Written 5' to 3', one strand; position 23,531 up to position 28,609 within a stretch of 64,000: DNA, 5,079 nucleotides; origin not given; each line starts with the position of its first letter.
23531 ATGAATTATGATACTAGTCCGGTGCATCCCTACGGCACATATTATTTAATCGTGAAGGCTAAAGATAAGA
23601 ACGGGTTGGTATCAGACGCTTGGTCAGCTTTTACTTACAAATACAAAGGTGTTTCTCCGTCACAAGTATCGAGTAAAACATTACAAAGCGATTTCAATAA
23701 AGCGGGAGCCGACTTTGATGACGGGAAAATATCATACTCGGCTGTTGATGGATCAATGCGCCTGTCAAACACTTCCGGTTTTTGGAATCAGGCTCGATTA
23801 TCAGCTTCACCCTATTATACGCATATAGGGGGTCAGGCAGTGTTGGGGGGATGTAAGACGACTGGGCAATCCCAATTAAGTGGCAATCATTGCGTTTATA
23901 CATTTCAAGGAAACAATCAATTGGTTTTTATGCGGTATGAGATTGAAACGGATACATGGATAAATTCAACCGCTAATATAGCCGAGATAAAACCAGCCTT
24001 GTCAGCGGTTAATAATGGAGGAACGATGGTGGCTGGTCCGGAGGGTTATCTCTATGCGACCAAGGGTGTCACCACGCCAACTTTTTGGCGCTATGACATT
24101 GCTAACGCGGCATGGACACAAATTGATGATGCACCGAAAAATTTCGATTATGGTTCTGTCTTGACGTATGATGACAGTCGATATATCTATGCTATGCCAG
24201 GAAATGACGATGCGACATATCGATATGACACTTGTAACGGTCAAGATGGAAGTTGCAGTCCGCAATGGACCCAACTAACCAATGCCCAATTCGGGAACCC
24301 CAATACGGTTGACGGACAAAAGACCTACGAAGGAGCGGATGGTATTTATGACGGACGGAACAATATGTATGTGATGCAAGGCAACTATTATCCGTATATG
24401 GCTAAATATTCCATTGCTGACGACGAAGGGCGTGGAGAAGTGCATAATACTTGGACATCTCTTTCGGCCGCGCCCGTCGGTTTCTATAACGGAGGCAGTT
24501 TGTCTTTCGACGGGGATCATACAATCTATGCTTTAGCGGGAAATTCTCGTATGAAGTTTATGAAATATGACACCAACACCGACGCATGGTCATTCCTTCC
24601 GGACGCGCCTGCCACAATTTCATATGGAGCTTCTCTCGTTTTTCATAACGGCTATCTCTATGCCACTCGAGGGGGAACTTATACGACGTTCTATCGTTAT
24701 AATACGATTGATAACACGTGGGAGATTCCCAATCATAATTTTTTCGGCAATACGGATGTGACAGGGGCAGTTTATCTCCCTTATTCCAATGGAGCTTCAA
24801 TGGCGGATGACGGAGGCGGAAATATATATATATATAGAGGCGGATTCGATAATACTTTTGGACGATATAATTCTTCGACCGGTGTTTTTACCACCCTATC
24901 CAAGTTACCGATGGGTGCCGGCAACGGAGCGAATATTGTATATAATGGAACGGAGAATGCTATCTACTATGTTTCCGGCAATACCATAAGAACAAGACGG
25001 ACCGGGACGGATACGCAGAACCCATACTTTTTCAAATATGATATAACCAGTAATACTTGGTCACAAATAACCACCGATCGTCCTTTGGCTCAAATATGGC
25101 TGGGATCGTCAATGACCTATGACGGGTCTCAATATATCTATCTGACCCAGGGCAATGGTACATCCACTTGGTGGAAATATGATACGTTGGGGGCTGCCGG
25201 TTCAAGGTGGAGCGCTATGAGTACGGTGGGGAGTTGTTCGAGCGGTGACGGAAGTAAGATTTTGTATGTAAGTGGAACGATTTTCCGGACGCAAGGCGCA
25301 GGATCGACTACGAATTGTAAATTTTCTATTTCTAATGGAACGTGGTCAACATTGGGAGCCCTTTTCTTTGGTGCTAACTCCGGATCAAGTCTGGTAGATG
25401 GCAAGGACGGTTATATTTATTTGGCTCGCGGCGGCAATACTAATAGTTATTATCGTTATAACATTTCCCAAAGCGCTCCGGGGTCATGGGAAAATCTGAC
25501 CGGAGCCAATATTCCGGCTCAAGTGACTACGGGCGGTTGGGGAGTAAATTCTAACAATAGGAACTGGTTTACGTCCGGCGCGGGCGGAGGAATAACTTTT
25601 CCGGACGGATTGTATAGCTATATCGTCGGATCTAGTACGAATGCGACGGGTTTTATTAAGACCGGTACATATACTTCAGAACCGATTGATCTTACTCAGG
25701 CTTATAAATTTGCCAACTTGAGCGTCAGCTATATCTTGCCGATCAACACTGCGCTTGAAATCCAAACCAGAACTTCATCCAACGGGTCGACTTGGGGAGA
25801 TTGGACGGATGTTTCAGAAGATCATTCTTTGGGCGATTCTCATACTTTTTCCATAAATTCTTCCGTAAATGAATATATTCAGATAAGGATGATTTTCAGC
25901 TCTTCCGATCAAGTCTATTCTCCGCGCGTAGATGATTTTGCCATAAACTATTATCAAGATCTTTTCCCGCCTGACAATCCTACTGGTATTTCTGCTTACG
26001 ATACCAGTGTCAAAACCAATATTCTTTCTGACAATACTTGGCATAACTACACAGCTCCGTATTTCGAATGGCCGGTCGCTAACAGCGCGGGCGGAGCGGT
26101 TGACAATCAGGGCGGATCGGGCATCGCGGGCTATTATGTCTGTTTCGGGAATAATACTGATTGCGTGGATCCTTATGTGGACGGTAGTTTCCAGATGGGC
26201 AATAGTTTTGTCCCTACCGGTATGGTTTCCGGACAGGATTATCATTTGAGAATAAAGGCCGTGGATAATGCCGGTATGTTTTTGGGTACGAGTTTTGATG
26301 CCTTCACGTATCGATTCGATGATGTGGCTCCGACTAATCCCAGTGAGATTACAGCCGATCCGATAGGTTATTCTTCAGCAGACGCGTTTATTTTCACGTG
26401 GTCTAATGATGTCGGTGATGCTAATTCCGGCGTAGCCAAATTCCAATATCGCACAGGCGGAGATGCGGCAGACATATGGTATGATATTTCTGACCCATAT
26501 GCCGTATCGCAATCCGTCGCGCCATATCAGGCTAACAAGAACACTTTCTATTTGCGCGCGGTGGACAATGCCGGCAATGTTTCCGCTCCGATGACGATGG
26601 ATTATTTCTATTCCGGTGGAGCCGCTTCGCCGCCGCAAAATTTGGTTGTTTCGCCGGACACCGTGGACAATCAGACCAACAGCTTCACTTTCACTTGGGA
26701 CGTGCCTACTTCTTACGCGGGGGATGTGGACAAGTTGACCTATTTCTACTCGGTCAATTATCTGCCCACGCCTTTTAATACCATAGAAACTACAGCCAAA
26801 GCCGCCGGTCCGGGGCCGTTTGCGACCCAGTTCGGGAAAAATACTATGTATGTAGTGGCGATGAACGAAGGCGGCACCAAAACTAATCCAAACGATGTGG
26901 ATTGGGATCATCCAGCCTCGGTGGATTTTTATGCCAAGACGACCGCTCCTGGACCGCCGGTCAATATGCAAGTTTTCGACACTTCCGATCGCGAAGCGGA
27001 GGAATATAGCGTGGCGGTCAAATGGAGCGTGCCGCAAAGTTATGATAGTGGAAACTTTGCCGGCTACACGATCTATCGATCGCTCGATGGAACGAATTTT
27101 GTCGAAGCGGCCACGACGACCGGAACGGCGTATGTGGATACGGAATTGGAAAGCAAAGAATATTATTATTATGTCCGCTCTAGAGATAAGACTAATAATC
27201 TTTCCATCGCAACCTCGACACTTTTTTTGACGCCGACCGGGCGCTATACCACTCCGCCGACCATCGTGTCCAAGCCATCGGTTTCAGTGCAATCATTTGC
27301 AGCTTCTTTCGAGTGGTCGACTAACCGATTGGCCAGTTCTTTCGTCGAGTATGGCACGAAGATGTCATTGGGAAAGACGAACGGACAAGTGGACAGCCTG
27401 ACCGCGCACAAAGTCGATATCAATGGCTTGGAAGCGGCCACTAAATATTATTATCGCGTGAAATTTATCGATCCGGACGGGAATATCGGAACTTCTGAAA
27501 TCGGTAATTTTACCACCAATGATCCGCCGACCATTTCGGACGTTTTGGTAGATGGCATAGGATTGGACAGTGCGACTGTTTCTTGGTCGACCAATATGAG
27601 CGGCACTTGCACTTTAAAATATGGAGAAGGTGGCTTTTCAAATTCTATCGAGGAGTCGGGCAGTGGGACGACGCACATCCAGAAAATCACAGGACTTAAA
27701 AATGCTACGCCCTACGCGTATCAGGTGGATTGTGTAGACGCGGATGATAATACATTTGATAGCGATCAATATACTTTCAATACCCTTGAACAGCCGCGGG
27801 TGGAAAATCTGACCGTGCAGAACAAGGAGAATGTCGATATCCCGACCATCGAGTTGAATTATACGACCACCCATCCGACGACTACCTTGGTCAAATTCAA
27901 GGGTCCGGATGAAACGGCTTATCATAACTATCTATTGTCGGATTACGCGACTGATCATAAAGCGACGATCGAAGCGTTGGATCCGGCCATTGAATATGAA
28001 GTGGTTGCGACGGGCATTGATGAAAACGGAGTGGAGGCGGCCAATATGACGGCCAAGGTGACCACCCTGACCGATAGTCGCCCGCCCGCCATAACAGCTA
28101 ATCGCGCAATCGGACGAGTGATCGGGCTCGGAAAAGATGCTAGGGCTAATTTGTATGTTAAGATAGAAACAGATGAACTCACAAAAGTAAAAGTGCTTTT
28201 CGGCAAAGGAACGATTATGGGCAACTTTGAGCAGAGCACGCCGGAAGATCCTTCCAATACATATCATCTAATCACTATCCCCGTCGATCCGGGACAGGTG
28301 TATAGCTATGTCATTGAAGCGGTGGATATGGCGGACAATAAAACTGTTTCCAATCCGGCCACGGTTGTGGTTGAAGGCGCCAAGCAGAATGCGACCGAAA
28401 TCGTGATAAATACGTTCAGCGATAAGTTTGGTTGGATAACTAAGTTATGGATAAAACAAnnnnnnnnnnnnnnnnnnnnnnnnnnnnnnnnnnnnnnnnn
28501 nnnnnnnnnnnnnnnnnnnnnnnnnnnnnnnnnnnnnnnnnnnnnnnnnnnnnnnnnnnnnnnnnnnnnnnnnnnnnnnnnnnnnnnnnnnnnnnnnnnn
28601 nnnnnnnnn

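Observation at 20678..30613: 2594-aa Kelch-propeller/FN3 giant surface protein in an operon with a MacB-type ABC ATPase and FtsX-like permease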

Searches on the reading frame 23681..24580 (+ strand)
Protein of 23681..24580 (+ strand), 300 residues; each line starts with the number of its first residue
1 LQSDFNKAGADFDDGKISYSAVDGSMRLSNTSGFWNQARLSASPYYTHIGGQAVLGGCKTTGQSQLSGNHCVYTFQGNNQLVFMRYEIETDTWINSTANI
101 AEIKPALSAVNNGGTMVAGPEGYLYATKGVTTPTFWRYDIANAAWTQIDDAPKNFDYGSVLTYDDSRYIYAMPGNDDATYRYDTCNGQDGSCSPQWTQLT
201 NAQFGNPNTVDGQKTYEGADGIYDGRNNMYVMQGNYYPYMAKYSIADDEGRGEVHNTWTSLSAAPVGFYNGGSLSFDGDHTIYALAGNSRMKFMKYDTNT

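Call 28: search_protein_families(library=pfam, proteins=[window:23681-24580:+], max_evalue=0.1)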
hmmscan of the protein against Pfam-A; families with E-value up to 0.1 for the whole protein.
window:23681-24580:+ (300 aa): 2 families
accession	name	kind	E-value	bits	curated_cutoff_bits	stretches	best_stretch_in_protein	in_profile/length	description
PF13964.12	Kelch_6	-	1.3e-08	35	25.3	1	114-153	5-48/50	Kelch motif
PF13415.12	Kelch_3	-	0.01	16.4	22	0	133-155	18-40/48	Galactose oxidase, central domain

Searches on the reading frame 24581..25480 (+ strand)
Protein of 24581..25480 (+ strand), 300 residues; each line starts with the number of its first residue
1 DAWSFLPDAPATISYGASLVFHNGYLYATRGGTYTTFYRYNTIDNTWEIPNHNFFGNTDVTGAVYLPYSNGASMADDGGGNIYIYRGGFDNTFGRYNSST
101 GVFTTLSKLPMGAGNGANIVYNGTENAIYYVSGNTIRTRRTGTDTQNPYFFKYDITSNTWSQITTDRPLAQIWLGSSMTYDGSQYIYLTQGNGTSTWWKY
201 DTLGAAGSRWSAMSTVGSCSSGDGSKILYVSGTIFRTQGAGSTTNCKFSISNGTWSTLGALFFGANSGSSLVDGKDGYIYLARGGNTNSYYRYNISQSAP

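Call 28: search_protein_families(library=pfam, proteins=[window:24581-25480:+], max_evalue=0.1)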
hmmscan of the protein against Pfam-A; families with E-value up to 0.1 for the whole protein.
window:24581-25480:+ (300 aa): 5 families
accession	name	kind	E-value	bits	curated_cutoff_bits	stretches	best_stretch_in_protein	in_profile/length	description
PF13964.12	Kelch_6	-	2.1e-09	37.5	25.3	1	16-48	4-41/50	Kelch motif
PF13415.12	Kelch_3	-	0.0015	19.1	22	0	18-48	3-31/48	Galactose oxidase, central domain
PF23960.2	DUF7289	-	0.0065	16.5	27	0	220-245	105-129/238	Family of unknown function (DUF7289)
PF13418.12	Kelch_4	-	0.02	15.3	21.6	0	151-167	32-47/49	Galactose oxidase, central domain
PF07646.21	Kelch_2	-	0.057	13.9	21.3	0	74-110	6-48/48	Kelch motif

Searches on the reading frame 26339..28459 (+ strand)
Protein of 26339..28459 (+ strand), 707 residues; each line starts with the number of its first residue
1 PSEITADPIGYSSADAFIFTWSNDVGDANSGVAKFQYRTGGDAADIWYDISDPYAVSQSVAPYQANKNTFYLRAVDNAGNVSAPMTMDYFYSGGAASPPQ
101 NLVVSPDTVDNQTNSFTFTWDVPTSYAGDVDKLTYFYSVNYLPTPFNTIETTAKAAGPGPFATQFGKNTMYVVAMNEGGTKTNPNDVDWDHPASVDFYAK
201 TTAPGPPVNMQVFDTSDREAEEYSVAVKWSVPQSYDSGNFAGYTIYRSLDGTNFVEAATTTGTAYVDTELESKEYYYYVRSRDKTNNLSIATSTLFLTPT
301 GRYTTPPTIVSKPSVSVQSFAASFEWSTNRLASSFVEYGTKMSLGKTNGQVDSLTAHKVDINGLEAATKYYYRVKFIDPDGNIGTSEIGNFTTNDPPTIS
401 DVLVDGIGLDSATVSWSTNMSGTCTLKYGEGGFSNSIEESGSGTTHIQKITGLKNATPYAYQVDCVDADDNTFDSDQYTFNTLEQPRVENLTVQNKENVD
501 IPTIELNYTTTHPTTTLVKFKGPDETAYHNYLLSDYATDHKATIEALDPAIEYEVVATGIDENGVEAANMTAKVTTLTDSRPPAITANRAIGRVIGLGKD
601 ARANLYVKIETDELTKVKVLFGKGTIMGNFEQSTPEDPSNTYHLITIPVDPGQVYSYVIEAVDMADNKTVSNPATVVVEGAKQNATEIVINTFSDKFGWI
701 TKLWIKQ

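Call 67: predict_structure(alignment_id=A6)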
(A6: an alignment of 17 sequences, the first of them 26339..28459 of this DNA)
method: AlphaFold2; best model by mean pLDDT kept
length: 707 residues; sequences in the alignment: 17
mean_pLDDT: 85.0   pTM: 0.38
mean pLDDT of the five models: 85.0, 84.8, 82.9, 82.8, 81.9
residues with pLDDT >= 90: 263; 70-90: 383; 50-70: 58; < 50: 3
segments of 3 or more residues with pLDDT < 50: none
pLDDT, mean of each block of 10 residues (from residue 1): 85 87 79 93 93 90 90 92 92 84 74 70 79 84 79 60 72 84 81 83 75 84 88 76 90 87 88 90 80 83 81 89 91 90 84 86 89 88 89 89 90 92 93 89 91 91 88 90 91 88 91 93 90 91 89 93 91 86 87 79 88 88 73 81 88 87 86 85 65 64 56
secondary structure, 60 per line:
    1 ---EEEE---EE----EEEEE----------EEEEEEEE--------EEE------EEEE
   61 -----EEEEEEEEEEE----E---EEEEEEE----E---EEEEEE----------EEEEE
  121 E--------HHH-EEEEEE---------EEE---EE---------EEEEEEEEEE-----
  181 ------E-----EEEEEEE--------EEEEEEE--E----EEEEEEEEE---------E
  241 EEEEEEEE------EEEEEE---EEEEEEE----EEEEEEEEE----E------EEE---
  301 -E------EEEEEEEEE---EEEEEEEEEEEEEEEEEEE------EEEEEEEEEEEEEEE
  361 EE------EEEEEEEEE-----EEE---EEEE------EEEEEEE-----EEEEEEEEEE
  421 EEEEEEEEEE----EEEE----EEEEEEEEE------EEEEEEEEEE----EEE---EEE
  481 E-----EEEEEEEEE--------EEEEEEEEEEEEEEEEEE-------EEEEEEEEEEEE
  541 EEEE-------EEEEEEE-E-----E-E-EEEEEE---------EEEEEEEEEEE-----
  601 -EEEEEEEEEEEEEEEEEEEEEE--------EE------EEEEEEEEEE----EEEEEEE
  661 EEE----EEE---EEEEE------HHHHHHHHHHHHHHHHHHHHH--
elements in order (helices of 4 or more, strands of 3 or more residues): E4-7 E17-21 E32-39 E48-50 E57-60 E66-76 E85-91 E100-105 E116-121 E134-139 E149-151 E166-175 E193-199 E208-214 E222-230 E240-248 E255-260 E264-270 E275-283 E295-297 E309-317 E321-339 E346-362 E369-377 E383-385 E389-392 E399-405 E411-430 E435-438 E443-451 E458-467 E472-474 E478-481 E487-495 E504-521 E529-544 E552-558 E570-575 E585-595 E602-623 E640-649 E654-663 E668-670 E674-678 H685-705

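Call 71: fold_search(model_id=the predicted structure, library=pdb)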
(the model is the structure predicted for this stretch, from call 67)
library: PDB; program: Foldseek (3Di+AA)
matches with E <= 10: 1896; with E <= 0.001: 408
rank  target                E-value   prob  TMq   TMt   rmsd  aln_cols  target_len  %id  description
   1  8q6t_I                3.5e-20  1.00  0.17  0.12  62.0       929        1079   12  Helical reconstruction of the relaxed thick filament from FIB milled left ventricular mouse myofibrils (released 2023-11-01)
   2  8g4l_am               2.1e-16  1.00  0.22  0.16  56.3       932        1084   13  Cryo-EM structure of the human cardiac myosin filament (released 2023-11-01)
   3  8dh8_A                2.1e-16  1.00  0.20  0.20  29.4       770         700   12  Leptin-bound leptin receptor complex-full ECD (released 2023-04-19)
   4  8v2b_B                1.1e-15  1.00  0.19  0.23  33.0       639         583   13  Cryo-EM structure of mouse type II OSM receptor complex: model for full extracellular assembly (released 2024-11-20)
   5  8qy6_A                1.1e-14  1.00  0.17  0.20  27.4       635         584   12  Structure of interleukin 6 (gp130 P496L mutant). (released 2024-02-21)
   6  8d82_A                1.3e-14  1.00  0.17  0.20  28.0       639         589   13  Cryo-EM structure of human IL-6 signaling complex in detergent: model containing full extracellular domains (released 2023-03-29)
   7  8qy5_A                1.7e-14  1.00  0.17  0.20  27.3       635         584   12  Structure of interleukin 6. (released 2024-02-21)
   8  8v29_B                2.2e-14  1.00  0.18  0.21  27.9       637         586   13  Cryo-EM structure of human type I OSM receptor complex: model for full extracellular assembly (released 2024-11-20)
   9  8wa2_C                3.7e-14  1.00  0.15  0.10  46.8       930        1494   11  cryo-EM structure of native mastigonemes isolated from Chlamydomonas reinhardtii at 3.0 angstrom resolution (released 2024-04-10)
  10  8odz_D                6.9e-14  1.00  0.18  0.21  30.9       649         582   12  Cryo-EM structure of a pre-dimerized murine IL-12 complete extracellular signaling complex (Class 1). (released 2024-02-07)
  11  9ba4_A                8.6e-14  1.00  0.19  0.14  36.4       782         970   12  Full-length cross-linked Contactin 2 (CNTN2) (released 2024-07-17)
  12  6h03_A                9.0e-14  1.00  0.15  0.10  56.5       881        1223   10  OPEN CONFORMATION OF THE MEMBRANE ATTACK COMPLEX (released 2018-12-19)
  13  8qy4_C                1.9e-13  1.00  0.18  0.21  27.1       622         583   13  Structure of interleukin 11 (gp130 P496L mutant). (released 2024-02-21)
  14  8x80_A                1.9e-13  1.00  0.20  0.19  32.1       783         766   10  Structure of leptin-LepR trimer with a small gap (released 2024-08-07)
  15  3l5h_A                3.3e-13  1.00  0.15  0.18  22.2       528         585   16  Crystal structure of the full ectodomain of human gp130: New insights into the molecular assembly of receptor complexe (released 2010-05-19)
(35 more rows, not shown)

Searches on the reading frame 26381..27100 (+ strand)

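Call 28: search_protein_families(library=pfam, proteins=[window:26381-27100:+], max_evalue=0.1)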
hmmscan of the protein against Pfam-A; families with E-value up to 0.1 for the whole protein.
window:26381-27100:+ (240 aa): 1 family
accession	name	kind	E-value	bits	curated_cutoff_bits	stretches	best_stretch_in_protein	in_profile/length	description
PF00041.27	fn3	-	0.00047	20.8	25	0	83-130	1-39/84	Fibronectin type III domain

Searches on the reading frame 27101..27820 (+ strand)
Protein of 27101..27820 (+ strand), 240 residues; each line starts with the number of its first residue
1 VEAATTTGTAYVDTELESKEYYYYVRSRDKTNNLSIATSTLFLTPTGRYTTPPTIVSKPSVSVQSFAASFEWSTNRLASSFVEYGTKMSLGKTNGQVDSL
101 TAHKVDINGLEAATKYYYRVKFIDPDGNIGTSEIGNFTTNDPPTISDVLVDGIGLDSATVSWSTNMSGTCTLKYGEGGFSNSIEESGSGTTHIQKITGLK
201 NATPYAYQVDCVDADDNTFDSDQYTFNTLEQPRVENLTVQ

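Call 28: search_protein_families(library=pfam, proteins=[window:27101-27820:+], max_evalue=0.1)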
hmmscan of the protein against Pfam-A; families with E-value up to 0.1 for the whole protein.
window:27101-27820:+ (240 aa): 6 families
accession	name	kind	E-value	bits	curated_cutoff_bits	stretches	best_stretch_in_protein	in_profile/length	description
PF16656.11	Pur_ac_phosph_N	-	6.2e-15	56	30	2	67-139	14-93/93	Purple acid Phosphatase, N-terminal domain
PF16655.11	PhoD_N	-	1.6e-07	32.2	30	1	90-139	46-90/90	PhoD-like phosphatase, N-terminal domain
PF25788.1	Ig_Rha78A_N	-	4.7e-06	27.2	27.4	1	93-139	52-101/105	Rha78A-like, N-terminal immunoglobulin domain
PF00041.27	fn3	-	2e-05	25.2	25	1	62-131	10-77/84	Fibronectin type III domain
PF24489.1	Ig_J_second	-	0.0071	16.8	27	0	7-29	54-79/105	Tip attachment protein J second Ig-like domain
PF25077.1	DUF7800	-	0.084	13.5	27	0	154-211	14-71/89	Domain of unknown function (DUF7800)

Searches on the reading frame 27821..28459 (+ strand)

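Call 28: search_protein_families(library=pfam, proteins=[window:27821-28459:+], max_evalue=0.1)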
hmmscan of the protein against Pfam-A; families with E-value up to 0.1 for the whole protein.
window:27821-28459:+ (213 aa): 1 family
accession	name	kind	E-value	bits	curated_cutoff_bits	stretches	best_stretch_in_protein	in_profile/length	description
PF25059.1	FN3_DSCAM-DSCAML_C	-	0.012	16.4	39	1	25-84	26-83/89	DSCAM/DSCAML C-terminal Fn3-like domain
